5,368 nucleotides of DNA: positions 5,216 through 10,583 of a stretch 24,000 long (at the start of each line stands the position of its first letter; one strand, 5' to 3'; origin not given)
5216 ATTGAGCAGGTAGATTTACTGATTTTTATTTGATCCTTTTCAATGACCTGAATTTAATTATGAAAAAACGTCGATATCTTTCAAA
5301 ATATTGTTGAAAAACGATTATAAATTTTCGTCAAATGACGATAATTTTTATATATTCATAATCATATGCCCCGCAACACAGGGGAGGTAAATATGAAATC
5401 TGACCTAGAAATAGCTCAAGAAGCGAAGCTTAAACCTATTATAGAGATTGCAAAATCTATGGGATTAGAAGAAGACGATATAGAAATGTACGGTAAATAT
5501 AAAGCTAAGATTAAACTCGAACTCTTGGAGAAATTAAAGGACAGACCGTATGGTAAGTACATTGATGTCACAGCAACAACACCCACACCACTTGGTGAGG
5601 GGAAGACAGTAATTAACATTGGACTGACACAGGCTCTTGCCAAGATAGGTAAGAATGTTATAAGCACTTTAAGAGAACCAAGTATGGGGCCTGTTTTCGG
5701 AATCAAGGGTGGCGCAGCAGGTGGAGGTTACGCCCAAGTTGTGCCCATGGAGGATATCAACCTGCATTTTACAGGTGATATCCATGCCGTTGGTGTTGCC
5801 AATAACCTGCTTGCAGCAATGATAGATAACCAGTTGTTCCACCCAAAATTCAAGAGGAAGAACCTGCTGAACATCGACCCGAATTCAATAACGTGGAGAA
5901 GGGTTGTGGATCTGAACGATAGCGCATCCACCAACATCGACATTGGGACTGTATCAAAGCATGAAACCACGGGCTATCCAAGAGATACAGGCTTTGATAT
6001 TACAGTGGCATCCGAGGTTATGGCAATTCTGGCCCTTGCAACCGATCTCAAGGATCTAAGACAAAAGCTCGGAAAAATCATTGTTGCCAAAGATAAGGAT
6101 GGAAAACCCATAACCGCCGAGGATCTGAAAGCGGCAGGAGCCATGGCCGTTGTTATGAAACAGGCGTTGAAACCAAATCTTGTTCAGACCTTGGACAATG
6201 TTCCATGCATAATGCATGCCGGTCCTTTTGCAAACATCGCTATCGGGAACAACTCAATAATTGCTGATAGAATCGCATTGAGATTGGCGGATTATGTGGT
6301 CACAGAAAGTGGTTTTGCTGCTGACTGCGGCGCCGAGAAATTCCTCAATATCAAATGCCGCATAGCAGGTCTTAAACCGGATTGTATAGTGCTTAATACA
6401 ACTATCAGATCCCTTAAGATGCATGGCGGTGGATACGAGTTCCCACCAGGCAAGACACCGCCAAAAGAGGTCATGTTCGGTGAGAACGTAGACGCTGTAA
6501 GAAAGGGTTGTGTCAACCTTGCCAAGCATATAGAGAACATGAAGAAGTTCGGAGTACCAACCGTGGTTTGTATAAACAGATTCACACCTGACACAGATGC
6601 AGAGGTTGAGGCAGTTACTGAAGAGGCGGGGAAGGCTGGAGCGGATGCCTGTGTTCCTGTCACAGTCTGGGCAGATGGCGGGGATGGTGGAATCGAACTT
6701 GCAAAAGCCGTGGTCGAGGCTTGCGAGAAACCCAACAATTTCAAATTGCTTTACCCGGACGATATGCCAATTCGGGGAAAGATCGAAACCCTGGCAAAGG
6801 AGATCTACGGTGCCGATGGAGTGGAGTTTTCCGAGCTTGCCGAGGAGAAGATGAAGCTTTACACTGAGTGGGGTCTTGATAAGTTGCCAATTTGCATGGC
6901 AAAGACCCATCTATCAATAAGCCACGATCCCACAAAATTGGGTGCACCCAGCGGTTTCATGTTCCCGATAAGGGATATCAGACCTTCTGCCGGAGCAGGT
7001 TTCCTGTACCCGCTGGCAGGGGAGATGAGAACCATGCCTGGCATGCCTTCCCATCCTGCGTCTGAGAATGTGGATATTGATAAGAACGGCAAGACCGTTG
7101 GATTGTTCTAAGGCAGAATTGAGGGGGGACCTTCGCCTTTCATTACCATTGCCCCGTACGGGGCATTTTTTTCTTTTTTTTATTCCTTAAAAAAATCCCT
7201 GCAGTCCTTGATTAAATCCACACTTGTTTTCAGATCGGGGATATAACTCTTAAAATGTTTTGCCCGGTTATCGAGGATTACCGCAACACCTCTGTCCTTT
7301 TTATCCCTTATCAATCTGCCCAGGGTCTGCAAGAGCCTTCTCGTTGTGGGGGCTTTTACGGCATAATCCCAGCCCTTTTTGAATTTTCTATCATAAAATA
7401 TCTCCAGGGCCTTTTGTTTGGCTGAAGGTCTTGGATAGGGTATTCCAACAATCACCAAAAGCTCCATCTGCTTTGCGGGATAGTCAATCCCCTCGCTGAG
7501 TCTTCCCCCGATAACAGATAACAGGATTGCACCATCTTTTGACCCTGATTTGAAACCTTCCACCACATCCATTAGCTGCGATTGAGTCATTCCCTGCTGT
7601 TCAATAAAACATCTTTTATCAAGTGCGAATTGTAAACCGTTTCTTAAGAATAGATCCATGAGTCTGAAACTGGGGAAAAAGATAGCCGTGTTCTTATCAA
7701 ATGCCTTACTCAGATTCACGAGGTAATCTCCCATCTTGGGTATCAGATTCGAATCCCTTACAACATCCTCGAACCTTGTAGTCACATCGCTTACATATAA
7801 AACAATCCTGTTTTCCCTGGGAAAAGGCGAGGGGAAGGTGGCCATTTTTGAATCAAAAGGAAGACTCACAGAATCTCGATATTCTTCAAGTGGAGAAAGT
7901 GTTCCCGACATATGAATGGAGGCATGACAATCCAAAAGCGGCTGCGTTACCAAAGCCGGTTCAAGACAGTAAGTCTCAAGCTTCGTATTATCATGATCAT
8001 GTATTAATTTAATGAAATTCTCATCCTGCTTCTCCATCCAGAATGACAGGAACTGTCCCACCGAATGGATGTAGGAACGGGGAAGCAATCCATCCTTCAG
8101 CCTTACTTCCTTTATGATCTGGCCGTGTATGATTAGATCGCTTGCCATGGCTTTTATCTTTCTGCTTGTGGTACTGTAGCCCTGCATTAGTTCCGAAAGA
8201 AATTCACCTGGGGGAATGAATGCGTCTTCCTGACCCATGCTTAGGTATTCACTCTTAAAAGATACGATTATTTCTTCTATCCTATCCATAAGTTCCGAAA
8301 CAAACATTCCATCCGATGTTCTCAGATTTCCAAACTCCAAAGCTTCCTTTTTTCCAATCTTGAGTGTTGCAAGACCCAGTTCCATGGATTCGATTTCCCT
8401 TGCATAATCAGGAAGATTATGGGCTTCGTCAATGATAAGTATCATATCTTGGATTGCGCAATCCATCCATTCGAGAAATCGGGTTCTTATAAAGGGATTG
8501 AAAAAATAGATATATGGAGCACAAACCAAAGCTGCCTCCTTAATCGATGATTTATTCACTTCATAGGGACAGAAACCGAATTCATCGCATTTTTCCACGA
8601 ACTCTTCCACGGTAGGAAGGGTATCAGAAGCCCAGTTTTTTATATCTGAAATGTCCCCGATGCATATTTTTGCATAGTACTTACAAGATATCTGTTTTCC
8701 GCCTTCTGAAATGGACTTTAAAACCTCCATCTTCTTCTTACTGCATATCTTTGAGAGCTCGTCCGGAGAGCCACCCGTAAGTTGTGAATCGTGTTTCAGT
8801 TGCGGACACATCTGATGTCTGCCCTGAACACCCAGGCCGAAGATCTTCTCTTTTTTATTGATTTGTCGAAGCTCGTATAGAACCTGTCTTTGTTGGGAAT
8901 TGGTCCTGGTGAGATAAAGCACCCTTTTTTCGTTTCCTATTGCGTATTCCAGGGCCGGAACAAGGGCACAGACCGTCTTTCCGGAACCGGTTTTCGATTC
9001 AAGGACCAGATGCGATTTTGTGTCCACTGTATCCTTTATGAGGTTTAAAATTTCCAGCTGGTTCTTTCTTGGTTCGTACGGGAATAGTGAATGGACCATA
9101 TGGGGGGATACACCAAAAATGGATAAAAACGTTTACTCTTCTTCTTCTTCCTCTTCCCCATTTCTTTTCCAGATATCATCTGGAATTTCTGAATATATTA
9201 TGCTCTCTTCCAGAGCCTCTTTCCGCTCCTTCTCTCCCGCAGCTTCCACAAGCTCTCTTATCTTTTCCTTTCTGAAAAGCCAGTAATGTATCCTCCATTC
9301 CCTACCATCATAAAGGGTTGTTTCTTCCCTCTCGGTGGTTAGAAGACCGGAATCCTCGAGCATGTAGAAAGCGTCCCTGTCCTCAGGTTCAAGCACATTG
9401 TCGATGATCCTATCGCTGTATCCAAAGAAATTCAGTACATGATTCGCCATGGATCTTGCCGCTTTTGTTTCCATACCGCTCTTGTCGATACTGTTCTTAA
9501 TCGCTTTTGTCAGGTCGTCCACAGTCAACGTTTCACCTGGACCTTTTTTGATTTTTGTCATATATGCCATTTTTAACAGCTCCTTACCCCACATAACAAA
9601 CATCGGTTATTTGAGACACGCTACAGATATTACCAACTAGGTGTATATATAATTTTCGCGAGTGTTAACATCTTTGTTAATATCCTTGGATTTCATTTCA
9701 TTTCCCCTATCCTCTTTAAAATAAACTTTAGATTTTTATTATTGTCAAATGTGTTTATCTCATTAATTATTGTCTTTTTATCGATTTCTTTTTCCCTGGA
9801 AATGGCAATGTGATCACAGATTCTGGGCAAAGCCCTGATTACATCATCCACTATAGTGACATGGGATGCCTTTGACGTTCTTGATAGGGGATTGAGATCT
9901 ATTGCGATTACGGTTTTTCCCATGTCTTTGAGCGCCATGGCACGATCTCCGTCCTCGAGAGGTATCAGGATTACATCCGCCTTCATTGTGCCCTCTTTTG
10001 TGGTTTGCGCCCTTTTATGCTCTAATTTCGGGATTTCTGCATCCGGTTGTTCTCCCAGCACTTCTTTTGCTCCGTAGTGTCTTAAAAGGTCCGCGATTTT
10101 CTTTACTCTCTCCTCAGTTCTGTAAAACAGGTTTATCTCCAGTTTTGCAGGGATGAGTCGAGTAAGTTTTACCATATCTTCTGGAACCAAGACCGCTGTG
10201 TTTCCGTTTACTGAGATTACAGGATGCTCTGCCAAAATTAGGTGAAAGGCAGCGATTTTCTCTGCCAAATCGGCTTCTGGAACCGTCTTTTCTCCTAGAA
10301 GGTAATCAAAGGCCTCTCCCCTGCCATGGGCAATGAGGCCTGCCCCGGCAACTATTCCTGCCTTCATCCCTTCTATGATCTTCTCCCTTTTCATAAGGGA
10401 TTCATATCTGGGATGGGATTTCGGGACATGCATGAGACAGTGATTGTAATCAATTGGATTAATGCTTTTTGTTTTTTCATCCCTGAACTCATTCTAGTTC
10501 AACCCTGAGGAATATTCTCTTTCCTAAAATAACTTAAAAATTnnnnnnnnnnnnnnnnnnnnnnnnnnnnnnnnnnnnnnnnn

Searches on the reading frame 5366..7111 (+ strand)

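Call 7: search_protein_families(library=pfam, proteins=[window:5366-7111:+])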
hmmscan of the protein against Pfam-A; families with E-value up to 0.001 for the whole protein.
window:5366-7111:+ (581 aa): 1 family
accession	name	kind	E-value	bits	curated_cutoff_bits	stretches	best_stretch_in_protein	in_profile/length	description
PF01268.25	FTHFS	-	5.5e-253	840.7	27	1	11-581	1-556/556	Formate--tetrahydrofolate ligase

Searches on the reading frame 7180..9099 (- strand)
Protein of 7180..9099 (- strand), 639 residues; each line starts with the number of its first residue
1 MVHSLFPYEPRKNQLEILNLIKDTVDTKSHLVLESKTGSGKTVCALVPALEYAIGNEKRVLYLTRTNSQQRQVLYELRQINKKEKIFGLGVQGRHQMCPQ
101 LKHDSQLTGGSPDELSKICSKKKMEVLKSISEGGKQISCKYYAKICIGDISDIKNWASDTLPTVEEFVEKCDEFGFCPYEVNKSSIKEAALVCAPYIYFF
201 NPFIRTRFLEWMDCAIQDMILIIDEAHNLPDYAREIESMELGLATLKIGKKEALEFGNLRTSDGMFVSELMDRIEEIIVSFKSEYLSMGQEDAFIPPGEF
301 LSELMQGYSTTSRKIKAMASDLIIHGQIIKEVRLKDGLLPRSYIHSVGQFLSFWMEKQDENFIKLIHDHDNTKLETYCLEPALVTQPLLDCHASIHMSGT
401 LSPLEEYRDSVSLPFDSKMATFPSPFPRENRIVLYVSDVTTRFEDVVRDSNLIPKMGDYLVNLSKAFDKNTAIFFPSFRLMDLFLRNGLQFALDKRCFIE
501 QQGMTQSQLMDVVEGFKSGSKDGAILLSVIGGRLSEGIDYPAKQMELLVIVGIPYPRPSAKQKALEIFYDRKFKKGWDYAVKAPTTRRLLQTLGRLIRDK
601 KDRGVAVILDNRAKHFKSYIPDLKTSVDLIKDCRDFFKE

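Call 7: search_protein_families(library=pfam, proteins=[window:7180-9099:-])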
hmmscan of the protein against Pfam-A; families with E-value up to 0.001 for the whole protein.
window:7180-9099:- (639 aa): 5 families
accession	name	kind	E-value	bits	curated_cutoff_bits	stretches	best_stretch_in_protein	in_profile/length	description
PF06777.17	HBB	-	5.4e-40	137.5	30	1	252-445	4-190/190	Helical and beta-bridge domain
PF13307.12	Helicase_C_2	-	2.4e-33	116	25.3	1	460-615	1-156/170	Helicase C-terminal domain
PF06733.21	DEAD_2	-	7.2e-30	104.3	21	1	62-242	1-168/172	DEAD_2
PF00270.35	DEAD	-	2e-11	44.3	26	1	14-124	4-115/167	DEAD/DEAH box helicase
PF04851.21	ResIII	-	1.4e-09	38.6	22.5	1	8-94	2-91/164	Type III restriction enzyme, res subunit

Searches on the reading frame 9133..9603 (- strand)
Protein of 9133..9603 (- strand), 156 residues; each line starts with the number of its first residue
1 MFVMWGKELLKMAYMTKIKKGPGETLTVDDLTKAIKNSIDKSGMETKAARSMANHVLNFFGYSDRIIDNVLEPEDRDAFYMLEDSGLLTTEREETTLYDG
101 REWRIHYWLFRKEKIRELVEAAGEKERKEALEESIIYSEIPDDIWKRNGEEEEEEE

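Call 7: search_protein_families(library=pfam, proteins=[window:9133-9603:-])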
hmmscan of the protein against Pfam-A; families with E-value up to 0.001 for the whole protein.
window:9133-9603:- (156 aa): 1 family
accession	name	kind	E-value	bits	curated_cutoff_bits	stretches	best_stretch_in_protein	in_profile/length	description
PF19479.4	DUF6015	-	1.5e-34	119.8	27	1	26-150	3-126/140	Family of unknown function (DUF6015)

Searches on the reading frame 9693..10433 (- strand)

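Call 7: search_protein_families(library=pfam, proteins=[window:9693-10433:-])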
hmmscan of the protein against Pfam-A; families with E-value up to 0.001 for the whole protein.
window:9693-10433:- (246 aa): 1 family
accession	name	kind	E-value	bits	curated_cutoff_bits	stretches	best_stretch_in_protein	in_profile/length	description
PF02006.22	PPS_PS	-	2.5e-70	236.1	26.4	1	65-242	1-176/176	Phosphopantothenate/pantothenate synthetase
